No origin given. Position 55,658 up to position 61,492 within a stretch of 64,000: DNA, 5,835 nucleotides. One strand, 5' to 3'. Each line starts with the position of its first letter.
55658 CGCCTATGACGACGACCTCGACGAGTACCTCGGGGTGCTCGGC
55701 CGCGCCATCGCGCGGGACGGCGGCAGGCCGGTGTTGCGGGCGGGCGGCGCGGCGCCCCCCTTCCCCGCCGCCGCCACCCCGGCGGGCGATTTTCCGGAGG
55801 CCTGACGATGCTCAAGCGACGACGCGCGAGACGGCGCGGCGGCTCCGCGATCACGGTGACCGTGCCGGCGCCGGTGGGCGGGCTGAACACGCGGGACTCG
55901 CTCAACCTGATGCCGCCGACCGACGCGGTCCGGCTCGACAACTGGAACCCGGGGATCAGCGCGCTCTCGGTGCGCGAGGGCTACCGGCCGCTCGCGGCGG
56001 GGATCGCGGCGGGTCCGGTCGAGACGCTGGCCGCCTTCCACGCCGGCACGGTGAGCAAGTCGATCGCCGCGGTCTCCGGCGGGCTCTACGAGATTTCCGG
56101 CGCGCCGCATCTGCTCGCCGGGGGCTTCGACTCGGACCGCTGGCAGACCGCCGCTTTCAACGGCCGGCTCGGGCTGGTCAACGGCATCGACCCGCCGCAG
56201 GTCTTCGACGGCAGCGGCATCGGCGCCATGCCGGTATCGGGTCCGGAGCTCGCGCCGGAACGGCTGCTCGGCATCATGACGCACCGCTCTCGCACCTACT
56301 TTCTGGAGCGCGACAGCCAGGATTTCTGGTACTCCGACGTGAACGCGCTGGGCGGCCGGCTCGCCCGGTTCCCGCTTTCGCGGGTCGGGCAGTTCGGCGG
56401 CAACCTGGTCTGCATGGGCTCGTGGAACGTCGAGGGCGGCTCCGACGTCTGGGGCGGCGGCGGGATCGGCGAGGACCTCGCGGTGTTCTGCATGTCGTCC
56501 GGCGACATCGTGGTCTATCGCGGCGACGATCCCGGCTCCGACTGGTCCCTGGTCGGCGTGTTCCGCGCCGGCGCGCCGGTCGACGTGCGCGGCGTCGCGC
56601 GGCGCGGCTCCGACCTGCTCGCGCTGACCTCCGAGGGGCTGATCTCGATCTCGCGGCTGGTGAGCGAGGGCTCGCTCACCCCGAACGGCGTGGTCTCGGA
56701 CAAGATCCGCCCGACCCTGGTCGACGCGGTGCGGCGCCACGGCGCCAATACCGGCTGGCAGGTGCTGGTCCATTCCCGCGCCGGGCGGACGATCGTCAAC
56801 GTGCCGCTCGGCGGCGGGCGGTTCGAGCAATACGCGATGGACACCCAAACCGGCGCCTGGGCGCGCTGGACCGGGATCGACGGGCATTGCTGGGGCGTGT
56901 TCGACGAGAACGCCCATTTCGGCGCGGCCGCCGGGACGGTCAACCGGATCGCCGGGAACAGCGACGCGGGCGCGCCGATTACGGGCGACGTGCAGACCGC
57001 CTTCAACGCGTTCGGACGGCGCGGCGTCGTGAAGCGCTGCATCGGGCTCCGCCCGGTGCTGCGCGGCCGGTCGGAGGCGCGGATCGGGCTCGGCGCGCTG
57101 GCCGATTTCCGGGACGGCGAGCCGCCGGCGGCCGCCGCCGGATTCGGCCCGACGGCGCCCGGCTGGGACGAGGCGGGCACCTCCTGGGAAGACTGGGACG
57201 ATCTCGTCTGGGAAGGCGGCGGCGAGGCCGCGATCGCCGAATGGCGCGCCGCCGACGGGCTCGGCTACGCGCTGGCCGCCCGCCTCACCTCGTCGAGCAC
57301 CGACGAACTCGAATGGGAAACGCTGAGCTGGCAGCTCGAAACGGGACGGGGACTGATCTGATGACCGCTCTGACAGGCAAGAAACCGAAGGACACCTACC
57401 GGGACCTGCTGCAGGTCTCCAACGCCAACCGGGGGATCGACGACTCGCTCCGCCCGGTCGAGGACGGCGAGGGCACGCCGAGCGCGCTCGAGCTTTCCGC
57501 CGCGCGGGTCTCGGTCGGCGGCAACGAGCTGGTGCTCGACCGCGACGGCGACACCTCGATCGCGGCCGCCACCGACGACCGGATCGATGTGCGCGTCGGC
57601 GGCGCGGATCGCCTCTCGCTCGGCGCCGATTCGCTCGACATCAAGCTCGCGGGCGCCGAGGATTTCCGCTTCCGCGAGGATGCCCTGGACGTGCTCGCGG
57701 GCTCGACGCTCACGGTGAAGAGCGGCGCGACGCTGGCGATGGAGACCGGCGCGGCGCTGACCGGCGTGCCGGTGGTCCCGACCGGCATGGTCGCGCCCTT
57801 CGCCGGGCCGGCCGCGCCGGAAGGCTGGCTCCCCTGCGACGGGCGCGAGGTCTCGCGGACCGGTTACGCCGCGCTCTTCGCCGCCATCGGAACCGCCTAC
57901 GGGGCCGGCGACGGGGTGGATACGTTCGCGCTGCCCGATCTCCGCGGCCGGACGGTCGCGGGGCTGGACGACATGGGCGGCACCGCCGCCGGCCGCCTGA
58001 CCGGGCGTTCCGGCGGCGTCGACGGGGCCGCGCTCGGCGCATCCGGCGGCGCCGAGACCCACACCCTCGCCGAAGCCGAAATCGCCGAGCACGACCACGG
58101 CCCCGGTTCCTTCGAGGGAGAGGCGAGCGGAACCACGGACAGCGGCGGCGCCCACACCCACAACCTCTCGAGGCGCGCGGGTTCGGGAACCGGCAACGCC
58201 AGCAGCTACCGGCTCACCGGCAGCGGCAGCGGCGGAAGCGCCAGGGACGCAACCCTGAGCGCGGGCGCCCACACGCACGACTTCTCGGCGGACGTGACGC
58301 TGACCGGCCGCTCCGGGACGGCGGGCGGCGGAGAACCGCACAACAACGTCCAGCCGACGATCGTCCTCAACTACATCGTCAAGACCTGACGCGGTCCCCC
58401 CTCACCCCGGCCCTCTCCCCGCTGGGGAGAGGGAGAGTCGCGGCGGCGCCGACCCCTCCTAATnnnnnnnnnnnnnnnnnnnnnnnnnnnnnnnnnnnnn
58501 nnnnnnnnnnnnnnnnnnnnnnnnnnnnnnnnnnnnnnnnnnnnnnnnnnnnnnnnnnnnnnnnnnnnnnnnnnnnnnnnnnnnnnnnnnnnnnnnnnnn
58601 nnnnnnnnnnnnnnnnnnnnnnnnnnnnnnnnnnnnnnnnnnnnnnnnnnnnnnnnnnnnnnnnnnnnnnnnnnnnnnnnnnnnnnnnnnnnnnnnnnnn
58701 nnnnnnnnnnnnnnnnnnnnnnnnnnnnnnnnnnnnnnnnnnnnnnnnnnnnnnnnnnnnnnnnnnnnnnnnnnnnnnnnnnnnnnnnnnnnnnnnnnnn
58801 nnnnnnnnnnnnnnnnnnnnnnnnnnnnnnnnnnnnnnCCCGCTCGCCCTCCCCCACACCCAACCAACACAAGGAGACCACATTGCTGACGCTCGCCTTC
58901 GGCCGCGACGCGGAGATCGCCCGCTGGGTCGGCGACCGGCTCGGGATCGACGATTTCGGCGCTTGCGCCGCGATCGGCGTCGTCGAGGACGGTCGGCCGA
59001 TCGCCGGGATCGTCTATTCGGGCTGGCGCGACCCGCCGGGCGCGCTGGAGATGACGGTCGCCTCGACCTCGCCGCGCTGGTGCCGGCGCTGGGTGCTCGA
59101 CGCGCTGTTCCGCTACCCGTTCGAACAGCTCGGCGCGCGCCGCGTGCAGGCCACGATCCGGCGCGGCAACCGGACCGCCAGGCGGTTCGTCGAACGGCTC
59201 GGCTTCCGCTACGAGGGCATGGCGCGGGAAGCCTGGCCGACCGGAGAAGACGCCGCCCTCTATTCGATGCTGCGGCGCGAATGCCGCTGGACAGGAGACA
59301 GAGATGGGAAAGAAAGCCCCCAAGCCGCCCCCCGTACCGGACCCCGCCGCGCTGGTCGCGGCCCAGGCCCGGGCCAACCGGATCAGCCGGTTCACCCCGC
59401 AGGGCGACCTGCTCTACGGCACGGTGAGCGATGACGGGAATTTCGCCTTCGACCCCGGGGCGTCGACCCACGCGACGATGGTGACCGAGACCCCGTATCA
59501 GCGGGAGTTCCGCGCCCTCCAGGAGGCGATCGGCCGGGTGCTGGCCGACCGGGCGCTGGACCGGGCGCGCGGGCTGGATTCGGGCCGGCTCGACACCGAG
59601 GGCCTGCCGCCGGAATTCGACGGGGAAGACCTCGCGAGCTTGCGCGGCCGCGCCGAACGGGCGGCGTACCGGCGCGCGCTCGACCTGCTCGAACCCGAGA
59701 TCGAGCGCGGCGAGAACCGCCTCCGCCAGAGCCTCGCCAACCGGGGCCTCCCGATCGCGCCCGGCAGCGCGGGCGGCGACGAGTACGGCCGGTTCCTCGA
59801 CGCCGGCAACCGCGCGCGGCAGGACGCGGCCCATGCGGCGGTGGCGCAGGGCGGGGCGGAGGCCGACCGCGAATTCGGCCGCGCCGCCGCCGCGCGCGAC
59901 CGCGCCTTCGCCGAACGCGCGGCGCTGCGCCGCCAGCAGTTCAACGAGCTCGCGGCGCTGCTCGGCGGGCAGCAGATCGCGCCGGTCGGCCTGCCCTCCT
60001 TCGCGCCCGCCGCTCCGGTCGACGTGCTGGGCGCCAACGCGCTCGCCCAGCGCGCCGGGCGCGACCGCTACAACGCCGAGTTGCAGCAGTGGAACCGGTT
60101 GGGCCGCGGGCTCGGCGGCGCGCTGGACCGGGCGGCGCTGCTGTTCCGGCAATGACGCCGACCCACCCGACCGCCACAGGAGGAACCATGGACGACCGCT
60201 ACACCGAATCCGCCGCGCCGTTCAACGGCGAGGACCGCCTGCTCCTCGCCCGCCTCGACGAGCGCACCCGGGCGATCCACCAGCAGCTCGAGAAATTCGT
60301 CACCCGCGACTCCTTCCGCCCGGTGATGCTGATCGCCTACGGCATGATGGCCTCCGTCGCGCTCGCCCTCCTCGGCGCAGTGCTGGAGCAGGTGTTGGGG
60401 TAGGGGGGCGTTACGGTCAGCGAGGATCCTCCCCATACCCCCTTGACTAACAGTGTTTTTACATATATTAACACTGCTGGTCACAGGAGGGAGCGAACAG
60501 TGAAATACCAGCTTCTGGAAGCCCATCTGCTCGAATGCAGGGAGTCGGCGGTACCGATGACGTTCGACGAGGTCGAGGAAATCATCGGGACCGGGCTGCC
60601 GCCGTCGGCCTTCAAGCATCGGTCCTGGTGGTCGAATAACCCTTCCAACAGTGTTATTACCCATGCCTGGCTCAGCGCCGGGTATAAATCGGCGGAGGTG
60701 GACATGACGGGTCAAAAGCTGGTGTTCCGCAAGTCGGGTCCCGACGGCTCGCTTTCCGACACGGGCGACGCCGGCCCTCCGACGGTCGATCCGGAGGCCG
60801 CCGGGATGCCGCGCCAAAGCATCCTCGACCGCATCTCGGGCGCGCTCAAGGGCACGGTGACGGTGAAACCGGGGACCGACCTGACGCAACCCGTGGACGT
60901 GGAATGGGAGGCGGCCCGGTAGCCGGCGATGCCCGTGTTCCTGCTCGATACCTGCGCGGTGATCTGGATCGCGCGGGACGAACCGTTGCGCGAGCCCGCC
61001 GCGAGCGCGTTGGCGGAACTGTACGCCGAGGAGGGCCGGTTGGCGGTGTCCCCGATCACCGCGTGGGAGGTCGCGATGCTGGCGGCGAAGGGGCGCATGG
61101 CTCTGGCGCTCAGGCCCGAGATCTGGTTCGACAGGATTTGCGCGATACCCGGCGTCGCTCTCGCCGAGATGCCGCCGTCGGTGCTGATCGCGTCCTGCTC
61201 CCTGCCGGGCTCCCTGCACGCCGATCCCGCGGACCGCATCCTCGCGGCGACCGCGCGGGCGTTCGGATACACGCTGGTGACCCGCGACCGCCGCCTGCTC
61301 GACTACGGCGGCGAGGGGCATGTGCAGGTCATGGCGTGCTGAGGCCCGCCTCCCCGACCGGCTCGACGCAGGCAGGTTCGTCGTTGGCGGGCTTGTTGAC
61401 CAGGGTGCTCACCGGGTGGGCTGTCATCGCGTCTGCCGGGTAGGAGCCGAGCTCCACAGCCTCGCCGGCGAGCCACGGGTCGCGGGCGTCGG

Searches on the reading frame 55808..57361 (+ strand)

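Call 50: search_protein_families(library=ncbifam, proteins=[window:55808-57361:+], max_evalue=0.01)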
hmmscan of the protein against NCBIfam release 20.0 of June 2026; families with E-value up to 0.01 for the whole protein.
window:55808-57361:+ (517 aa): 0 families

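Call 51: search_protein_families(library=phrogs, proteins=[window:55808-57361:+], max_evalue=0.001)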
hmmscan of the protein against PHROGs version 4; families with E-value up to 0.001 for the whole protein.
window:55808-57361:+ (517 aa): 1 family
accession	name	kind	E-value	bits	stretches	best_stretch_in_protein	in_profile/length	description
phrog_5107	-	lysis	6.2e-81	273.4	1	17-506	7-521/533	amidase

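Call 73: search_protein_families(library=pfam, proteins=[window:55808-57361:+], max_evalue=0.001)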
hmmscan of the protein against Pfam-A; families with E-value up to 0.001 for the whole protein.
window:55808-57361:+ (517 aa): 0 families

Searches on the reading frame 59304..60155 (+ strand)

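Call 50: search_protein_families(library=ncbifam, proteins=[window:59304-60155:+], max_evalue=0.01)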
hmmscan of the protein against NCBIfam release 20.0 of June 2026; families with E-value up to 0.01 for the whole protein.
window:59304-60155:+ (283 aa): 0 families

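Call 51: search_protein_families(library=phrogs, proteins=[window:59304-60155:+], max_evalue=0.001)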
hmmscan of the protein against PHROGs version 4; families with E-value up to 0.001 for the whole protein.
window:59304-60155:+ (283 aa): 1 family
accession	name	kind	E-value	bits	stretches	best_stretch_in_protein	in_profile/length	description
phrog_6121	-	head and packaging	1.1e-15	59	1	1-277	6-314/392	virion structural protein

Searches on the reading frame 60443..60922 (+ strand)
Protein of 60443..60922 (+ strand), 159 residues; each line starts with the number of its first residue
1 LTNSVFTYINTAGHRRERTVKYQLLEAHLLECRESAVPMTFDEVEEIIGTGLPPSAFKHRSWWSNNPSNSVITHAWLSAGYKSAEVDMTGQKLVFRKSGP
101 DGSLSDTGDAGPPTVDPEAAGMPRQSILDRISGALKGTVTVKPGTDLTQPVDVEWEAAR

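Call 73: search_protein_families(library=pfam, proteins=[window:60443-60922:+], max_evalue=0.001)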
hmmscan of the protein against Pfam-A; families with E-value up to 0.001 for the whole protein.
window:60443-60922:+ (159 aa): 1 family
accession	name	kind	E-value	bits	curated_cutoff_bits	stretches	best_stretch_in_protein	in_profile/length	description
PF24698.1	DUF7662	-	3.9e-18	65.4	26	1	22-98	1-71/72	Domain of unknown function (DUF7662)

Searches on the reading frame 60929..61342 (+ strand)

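Call 73: search_protein_families(library=pfam, proteins=[window:60929-61342:+], max_evalue=0.001)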
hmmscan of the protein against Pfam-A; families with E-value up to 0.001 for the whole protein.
window:60929-61342:+ (137 aa): 1 family
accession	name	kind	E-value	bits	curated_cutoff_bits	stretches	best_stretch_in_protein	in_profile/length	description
PF01850.27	PIN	-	1.2e-15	58.6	23.6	1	5-127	2-118/120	PIN domain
